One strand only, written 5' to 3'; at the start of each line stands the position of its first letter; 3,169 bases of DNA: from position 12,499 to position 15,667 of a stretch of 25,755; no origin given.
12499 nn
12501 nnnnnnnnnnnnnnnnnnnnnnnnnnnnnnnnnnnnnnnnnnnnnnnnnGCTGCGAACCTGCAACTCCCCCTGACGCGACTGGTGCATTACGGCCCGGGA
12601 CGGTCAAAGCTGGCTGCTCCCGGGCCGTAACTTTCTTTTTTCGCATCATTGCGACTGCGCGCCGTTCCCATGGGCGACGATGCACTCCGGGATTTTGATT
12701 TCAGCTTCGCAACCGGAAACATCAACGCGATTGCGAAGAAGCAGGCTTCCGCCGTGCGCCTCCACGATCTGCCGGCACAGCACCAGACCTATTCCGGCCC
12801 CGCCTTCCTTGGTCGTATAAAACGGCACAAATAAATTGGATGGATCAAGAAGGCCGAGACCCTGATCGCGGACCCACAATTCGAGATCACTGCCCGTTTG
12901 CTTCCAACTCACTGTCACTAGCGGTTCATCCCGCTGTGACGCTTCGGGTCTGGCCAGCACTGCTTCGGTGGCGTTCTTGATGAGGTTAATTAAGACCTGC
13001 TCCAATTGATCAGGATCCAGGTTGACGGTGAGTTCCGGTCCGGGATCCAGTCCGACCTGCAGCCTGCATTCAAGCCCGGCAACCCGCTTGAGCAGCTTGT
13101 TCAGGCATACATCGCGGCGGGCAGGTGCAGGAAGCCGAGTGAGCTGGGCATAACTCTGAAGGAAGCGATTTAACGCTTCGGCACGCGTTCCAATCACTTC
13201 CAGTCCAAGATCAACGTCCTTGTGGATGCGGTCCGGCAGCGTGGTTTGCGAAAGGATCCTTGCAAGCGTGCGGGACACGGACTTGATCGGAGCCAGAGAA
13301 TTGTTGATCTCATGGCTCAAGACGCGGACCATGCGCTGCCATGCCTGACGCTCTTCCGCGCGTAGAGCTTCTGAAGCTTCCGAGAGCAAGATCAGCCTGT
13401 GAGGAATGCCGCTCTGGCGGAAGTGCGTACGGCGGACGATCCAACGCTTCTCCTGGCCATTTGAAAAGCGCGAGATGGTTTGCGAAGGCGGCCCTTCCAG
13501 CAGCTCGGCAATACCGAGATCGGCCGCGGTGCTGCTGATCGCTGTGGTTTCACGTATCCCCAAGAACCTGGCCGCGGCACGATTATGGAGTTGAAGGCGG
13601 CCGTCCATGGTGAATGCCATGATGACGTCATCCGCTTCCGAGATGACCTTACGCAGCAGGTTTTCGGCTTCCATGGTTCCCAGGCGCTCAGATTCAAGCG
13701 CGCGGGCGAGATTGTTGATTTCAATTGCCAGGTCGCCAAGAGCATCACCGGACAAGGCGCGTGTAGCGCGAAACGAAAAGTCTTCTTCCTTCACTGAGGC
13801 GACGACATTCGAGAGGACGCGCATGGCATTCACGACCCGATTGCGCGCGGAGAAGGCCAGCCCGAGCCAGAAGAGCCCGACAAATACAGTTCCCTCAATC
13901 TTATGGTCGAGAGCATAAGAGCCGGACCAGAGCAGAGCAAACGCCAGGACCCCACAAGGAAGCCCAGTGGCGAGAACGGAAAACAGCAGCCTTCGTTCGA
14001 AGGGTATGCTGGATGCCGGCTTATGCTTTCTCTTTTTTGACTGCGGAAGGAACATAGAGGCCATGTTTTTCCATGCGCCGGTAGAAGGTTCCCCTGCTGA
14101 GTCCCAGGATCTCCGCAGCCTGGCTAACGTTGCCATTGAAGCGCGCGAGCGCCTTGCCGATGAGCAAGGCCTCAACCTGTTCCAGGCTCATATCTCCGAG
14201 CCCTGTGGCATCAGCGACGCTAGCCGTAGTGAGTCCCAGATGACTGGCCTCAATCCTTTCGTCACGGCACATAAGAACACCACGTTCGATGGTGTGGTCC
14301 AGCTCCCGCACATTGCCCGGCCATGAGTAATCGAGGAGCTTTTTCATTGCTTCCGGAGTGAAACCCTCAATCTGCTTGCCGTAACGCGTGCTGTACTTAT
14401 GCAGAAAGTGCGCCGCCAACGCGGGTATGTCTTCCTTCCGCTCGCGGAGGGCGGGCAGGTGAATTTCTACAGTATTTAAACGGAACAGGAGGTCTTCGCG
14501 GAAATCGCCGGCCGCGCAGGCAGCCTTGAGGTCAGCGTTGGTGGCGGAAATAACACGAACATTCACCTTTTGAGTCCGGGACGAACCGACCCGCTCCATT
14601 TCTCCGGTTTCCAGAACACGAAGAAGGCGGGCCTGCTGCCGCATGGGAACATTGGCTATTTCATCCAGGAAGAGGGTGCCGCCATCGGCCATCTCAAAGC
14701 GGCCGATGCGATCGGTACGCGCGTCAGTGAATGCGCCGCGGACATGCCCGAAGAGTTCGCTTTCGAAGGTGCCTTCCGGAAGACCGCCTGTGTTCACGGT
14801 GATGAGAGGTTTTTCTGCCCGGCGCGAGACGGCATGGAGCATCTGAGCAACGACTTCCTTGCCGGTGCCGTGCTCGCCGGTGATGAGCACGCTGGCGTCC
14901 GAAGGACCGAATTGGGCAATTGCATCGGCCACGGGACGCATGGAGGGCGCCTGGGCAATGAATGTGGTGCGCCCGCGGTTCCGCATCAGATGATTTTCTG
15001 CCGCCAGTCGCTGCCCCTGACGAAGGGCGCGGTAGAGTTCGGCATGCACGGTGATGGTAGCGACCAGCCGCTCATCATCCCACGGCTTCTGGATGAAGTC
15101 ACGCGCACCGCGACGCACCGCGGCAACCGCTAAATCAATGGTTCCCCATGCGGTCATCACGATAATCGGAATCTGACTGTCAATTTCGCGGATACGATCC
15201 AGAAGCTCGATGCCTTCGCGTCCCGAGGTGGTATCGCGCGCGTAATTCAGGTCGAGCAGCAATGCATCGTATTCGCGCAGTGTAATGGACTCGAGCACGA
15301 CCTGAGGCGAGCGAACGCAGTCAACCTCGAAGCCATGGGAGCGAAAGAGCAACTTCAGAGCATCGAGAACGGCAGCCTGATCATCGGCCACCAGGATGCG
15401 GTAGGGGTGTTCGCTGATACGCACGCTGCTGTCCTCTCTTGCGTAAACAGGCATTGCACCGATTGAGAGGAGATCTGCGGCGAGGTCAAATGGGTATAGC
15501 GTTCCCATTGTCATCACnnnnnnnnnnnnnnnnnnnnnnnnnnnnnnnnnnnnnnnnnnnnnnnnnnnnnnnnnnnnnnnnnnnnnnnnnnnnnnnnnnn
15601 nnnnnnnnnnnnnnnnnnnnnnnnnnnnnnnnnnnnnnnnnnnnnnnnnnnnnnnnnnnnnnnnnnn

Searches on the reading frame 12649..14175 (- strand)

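Call 8: search_protein_families(library=pfam, proteins=[window:12649-14175:-], max_evalue=0.01)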
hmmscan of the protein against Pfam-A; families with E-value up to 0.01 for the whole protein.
window:12649-14175:- (509 aa): 3 families
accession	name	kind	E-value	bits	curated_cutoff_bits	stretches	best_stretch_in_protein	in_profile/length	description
PF02518.31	HATPase_c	-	1.9e-14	54.5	26.4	1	387-496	2-108/111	Histidine kinase-, DNA gyrase B-, and HSP90-like ATPase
PF13188.13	PAS_8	-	0.0054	17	21.8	0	172-212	1-38/65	PAS domain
PF00512.31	HisKA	-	0.0063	17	26.9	0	279-312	2-31/66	His Kinase A (phospho-acceptor) domain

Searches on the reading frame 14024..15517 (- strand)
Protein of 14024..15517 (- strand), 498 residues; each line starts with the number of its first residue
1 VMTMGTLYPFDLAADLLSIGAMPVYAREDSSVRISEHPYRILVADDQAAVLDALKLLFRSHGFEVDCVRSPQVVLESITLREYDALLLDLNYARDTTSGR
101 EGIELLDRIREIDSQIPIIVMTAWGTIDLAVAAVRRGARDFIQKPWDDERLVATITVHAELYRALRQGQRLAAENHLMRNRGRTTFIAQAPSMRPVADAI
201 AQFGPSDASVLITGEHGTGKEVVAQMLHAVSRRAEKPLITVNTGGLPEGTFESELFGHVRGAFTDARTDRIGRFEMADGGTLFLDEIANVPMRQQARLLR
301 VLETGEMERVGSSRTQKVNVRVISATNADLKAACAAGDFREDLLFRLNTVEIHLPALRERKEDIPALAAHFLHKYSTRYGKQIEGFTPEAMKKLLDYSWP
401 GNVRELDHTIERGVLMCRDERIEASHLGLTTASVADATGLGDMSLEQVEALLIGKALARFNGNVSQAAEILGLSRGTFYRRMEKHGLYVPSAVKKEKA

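Call 8: search_protein_families(library=pfam, proteins=[window:14024-15517:-], max_evalue=0.01)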
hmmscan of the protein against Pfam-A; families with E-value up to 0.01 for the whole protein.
window:14024-15517:- (498 aa): 13 families
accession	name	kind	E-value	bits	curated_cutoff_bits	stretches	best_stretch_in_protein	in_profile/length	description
PF00158.32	Sigma54_activat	-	2.1e-63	213.4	20.2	1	187-353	2-168/168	Sigma-54 interaction domain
PF25601.1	AAA_lid_14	-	3.7e-27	94.4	27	1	358-430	1-73/87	AAA+ ATPase lid domain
PF00072.30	Response_reg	-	1.5e-22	80.3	30.2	1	41-155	1-110/111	Response regulator receiver domain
PF14532.12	Sigma54_activ_2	-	7.5e-21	75.3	25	1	188-357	2-138/138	Sigma-54 interaction domain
PF02954.25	HTH_8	-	1.3e-14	54.1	22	1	444-484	1-41/42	Bacterial regulatory protein, Fis family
PF07728.20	AAA_5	-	1.4e-07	32.1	22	1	210-327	2-122/139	AAA domain (dynein-related subfamily)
PF00004.35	AAA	-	0.00015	22.7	21.2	1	210-328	1-110/131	ATPase family associated with various cellular activities (AAA)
PF01078.27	Mg_chelatase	-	0.001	19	20.3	0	271-328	99-158/207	Magnesium chelatase, subunit ChlI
PF12728.13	HTH_17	-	0.0017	19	27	1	464-488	4-29/51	Helix-turn-helix domain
PF07724.20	AAA_2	-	0.002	18.6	27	1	208-330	4-127/166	AAA domain (Cdc48 subfamily)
PF13551.12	HTH_29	-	0.0029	18.1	28.1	1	453-480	4-31/64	Winged helix-turn helix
PF20432.4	Xre-like-HTH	-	0.0033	18.1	25.8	0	455-484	17-47/63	Antitoxin Xre-like helix-turn-helix domain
PF13556.12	HTH_30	-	0.007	16.6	27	0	457-484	8-35/59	PucR C-terminal helix-turn-helix domain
